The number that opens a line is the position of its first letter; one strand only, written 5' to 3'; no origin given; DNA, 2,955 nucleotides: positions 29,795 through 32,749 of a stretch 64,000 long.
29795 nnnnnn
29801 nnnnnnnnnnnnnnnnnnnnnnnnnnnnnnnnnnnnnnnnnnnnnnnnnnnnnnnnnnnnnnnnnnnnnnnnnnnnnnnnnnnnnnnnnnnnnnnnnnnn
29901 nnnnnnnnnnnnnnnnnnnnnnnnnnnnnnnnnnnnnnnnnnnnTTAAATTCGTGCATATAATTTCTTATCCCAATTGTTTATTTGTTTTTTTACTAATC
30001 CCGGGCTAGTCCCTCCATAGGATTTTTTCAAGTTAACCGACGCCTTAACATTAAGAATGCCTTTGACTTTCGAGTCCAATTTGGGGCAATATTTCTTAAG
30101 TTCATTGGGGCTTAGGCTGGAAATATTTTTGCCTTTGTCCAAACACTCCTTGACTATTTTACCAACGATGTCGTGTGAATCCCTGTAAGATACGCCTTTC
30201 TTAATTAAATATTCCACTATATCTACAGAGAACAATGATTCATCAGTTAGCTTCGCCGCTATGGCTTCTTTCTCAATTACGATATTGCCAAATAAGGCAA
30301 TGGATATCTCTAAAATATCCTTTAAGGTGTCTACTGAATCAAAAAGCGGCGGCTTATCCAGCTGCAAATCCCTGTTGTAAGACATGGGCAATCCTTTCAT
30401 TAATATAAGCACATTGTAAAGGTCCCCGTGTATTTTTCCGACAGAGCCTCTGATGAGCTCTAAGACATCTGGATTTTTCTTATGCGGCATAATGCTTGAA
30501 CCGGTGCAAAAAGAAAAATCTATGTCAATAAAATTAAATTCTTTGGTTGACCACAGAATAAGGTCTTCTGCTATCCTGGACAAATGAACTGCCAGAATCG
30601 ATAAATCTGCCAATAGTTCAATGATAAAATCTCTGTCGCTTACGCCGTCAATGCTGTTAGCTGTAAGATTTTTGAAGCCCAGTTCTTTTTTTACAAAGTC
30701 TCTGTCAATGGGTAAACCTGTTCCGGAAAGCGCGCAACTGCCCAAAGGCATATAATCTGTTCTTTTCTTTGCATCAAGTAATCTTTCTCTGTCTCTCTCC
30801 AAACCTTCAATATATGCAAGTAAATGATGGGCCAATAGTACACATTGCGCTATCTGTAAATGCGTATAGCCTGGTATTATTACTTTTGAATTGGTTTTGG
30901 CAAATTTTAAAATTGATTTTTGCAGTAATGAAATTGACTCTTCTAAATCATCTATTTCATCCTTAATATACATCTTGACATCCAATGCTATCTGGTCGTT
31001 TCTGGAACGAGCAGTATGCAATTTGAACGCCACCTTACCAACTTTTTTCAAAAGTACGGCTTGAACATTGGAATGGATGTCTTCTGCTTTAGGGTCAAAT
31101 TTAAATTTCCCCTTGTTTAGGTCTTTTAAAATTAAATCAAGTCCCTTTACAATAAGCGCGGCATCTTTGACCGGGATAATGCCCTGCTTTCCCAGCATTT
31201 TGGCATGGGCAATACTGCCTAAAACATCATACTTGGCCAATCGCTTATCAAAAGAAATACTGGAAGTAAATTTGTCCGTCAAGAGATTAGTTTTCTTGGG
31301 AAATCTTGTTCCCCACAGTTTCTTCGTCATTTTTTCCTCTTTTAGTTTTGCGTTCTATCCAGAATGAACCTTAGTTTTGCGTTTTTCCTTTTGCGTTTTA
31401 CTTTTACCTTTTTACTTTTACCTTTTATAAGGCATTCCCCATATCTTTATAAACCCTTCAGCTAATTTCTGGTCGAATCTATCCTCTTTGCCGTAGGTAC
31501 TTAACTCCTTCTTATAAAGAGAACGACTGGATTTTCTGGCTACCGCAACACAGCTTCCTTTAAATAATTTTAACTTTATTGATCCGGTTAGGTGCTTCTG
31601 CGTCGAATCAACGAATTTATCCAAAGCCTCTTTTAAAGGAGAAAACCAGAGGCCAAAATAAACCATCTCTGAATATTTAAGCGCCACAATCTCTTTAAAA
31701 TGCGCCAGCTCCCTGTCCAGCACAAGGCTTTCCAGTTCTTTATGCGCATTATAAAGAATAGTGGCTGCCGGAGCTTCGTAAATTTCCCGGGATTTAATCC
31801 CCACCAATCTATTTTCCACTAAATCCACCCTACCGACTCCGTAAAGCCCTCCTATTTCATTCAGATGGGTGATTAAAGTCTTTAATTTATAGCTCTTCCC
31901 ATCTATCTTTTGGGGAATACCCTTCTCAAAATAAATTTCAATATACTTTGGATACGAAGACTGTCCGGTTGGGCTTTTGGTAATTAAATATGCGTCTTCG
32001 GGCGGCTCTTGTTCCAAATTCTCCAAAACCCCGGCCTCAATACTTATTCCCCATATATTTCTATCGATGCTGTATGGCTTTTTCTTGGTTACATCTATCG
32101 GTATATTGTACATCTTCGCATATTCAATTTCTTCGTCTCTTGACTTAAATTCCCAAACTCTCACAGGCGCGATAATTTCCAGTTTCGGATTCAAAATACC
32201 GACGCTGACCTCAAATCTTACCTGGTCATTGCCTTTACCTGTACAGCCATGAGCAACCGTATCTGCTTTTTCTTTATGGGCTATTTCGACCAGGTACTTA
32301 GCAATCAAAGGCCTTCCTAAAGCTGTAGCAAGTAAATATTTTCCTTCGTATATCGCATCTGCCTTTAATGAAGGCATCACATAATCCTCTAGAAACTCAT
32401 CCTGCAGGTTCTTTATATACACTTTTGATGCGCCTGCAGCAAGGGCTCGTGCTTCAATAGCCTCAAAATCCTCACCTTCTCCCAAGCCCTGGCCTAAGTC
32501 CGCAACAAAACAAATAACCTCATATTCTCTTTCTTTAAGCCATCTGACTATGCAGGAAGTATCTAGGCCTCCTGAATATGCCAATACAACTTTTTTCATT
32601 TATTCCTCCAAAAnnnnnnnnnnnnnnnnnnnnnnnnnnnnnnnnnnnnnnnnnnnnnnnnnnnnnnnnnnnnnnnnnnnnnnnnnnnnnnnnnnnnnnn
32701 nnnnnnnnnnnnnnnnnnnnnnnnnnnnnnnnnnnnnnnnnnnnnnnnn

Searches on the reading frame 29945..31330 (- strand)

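Call 3: search_protein_families(library=pfam, proteins=[window:29945-31330:-], max_evalue=0.01)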
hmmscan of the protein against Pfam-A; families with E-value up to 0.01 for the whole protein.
window:29945-31330:- (461 aa): 2 families
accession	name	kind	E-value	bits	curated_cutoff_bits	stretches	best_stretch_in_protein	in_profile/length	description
PF00206.25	Lyase_1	-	9e-69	232.7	27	1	9-302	2-312/312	Lyase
PF14698.11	ASL_C2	-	3.3e-17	63.1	27.3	1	370-433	6-69/69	Argininosuccinate lyase C-terminal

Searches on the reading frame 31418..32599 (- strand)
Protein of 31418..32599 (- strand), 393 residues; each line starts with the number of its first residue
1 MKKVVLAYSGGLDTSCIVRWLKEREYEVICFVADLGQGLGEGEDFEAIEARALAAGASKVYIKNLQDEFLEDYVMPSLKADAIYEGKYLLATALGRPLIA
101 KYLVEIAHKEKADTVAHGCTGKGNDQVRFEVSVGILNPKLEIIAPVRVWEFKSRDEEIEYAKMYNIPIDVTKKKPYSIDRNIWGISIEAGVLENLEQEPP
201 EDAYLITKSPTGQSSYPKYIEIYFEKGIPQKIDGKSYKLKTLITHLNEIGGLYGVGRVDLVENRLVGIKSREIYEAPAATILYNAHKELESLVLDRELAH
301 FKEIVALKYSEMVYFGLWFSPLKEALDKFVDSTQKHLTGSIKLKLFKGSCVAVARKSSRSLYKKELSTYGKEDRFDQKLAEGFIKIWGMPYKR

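Call 3: search_protein_families(library=pfam, proteins=[window:31418-32599:-], max_evalue=0.01)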
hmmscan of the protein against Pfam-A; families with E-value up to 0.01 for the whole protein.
window:31418-32599:- (393 aa): 2 families
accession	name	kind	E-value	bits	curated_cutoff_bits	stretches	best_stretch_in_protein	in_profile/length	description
PF20979.2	Arginosuc_syn_C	-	1.2e-88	296.8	27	1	176-392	1-217/219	Arginosuccinate synthase C-terminal domain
PF00764.25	Arginosuc_synth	-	1.8e-63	213.9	27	1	3-167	1-162/162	Arginosuccinate synthase N-terminal HUP domain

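Call 4: search_protein_families(library=ncbifam, proteins=[window:31418-32599:-], max_evalue=0.01)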
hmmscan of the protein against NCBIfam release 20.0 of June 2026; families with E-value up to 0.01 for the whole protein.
window:31418-32599:- (393 aa): 6 families
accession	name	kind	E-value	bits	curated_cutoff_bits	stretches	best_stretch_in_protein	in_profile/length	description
NF001770.0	PRK00509.1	equivalog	9.2e-175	581.5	334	1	1-392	4-392/401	argininosuccinate synthase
TIGR00032.1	argG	equivalog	3.9e-151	503.8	268.2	1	3-392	1-387/394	argininosuccinate synthase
NF010392.0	PRK13820.1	equivalog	1.9e-130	435.4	512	1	1-389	2-383/395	argininosuccinate synthase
NF003385.0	PRK04527.1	equivalog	2.1e-75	253.8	603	1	2-389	4-387/401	argininosuccinate synthase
NF038212.1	argG_rel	exception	1.4e-54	185.4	425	1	2-367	15-373/381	argininosuccinate synthase-related protein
NF003779.0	PRK05370.1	equivalog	9.5e-46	156.5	657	1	2-365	12-385/448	argininosuccinate synthase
